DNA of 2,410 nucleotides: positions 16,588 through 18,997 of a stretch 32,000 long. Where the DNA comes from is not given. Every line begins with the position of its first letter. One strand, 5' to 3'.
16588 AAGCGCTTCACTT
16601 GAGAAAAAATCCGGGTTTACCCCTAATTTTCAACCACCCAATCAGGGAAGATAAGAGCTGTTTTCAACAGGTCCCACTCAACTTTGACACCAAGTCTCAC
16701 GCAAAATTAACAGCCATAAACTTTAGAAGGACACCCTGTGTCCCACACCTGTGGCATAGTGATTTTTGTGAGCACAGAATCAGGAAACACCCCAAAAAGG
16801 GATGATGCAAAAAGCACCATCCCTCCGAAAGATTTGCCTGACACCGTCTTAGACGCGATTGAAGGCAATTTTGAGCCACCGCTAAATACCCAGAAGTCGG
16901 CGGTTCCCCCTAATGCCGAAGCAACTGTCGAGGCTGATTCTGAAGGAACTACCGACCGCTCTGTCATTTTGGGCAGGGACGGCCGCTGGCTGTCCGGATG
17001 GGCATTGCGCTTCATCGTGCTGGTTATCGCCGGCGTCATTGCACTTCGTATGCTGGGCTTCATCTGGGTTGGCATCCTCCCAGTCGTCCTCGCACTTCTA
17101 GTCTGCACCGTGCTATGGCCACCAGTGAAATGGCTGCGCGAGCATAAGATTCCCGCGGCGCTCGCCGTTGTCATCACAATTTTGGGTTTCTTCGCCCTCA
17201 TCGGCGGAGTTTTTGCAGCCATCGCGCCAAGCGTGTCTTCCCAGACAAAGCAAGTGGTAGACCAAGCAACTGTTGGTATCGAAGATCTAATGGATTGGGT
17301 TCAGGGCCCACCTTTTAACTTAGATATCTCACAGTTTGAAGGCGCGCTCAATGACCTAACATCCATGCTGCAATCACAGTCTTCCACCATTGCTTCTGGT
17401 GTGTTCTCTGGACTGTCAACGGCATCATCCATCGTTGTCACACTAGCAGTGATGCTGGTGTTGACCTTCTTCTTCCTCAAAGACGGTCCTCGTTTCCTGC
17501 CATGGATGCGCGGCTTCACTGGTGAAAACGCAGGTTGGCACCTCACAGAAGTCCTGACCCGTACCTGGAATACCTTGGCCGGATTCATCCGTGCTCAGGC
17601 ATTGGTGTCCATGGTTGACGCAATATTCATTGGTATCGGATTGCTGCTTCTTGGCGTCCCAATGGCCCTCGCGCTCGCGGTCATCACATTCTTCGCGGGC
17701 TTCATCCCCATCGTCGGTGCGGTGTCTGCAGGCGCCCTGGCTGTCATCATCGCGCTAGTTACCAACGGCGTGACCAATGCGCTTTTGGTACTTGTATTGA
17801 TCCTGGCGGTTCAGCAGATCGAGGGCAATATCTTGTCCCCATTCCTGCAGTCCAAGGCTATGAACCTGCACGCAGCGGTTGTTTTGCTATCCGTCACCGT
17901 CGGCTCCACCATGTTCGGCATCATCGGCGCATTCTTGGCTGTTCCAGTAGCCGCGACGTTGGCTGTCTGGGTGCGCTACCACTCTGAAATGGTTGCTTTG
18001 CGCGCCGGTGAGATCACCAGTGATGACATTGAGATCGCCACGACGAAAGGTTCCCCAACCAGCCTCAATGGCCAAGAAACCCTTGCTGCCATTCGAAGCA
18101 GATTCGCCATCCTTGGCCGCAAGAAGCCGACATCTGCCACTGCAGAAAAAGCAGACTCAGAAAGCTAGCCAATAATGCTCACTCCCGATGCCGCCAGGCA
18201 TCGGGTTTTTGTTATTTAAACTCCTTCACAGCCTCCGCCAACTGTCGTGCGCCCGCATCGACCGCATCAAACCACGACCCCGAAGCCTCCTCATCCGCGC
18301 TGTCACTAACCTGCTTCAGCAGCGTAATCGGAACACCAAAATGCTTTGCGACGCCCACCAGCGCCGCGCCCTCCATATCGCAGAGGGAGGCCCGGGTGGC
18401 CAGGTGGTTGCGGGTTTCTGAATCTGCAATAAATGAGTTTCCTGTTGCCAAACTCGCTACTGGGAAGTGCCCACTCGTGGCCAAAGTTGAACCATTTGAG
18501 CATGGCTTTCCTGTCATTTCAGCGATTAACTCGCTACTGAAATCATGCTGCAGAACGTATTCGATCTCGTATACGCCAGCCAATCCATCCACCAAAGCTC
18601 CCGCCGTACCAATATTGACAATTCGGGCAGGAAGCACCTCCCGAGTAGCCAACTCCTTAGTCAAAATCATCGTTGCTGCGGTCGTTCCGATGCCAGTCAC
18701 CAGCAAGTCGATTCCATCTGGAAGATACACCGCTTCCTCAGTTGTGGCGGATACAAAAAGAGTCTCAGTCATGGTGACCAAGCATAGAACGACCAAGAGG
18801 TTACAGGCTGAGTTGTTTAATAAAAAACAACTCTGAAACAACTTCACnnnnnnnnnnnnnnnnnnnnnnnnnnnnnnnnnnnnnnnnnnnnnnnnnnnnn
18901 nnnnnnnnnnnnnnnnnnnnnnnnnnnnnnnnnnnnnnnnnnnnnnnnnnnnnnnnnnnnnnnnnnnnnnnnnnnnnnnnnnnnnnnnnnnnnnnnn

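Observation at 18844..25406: Four-gene condensin-like ATPase + Toprim operon (JetABCD / MksFEBG architecture): candidate anti-plasmid DNA-surveillance system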

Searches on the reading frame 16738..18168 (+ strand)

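Call 29: search_protein_families(library=ncbifam, proteins=[window:16738-18168:+])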
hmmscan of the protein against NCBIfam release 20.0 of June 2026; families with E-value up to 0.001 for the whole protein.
window:16738-18168:+ (476 aa): 3 families
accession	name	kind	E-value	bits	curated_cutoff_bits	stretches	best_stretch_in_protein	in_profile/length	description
TIGR02872.1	spore_ytvI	equivalog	2.2e-27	96.4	198.15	1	92-402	2-326/341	sporulation integral membrane protein YtvI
NF045801.1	efflux_ABUW_0982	equivalog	2.4e-22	79.4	675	1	91-418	7-346/392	chloramphenicol efflux transporter CxpE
NF008930.0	PRK12287.1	subfamily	3.7e-16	59.7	318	1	89-406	10-319/344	AI-2E family transporter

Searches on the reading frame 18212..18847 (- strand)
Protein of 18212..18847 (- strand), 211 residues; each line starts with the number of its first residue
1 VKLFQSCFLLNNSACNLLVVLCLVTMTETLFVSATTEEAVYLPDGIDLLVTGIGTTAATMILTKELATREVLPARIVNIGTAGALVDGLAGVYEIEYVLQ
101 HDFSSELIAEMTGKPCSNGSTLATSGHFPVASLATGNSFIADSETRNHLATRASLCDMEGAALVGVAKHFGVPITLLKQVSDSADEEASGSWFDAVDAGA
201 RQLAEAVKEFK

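Call 29: search_protein_families(library=ncbifam, proteins=[window:18212-18847:-])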
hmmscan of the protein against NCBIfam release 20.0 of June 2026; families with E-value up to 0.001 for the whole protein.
window:18212-18847:- (211 aa): 9 families
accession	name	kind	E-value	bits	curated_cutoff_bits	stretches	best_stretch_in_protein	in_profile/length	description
NF004168.0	PRK05634.1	equivalog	3.3e-87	291.1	129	1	24-210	1-184/185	nucleosidase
NF004079.0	PRK05584.1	equivalog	1.8e-13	50.5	169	1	69-209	64-225/232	5'-methylthioadenosine/adenosylhomocysteine nucleosidase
TIGR03664.1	fut_nucase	equivalog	1.1e-09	38.4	124.7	1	131-204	153-221/228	futalosine hydrolase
TIGR01705.1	MTA_SAH-nuc-hyp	equivalog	1.4e-09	38.1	152.2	1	23-209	7-200/212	5'-methylthioadenosine/S-adenosylhomocysteine nucleosidase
TIGR01704.1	MTA_SAH-Nsdase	equivalog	4.4e-08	32.9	73.8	1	133-208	145-223/229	5'-methylthioadenosine/S-adenosylhomocysteine nucleosidase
NF011286.0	PRK14697.1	equivalog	1.5e-07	31.3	260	1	103-207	116-220/233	bifunctional 5'-methylthioadenosine/S-adenosylhomocysteine nucleosidase/phosphatase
NF005213.0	PRK06698.1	equivalog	1.6e-07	30.5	768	1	103-208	116-221/459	bifunctional 5'-methylthioadenosine/S-adenosylhomocysteine nucleosidase/phosphatase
TIGR03468.1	HpnG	hypoth_equivalog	1.8e-06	27.7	187.1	1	35-198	11-172/212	hopanoid-associated phosphorylase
NF005522.0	PRK07164.1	equivalog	9.1e-06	25.3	161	1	130-187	131-190/218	5'-methylthioadenosine/S-adenosylhomocysteine nucleosidase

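Call 54: search_protein_families(library=padloc, proteins=[window:18212-18772:-], max_evalue=0.001)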
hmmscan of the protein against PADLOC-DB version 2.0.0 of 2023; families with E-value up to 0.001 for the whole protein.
window:18212-18772:- (186 aa): 0 families
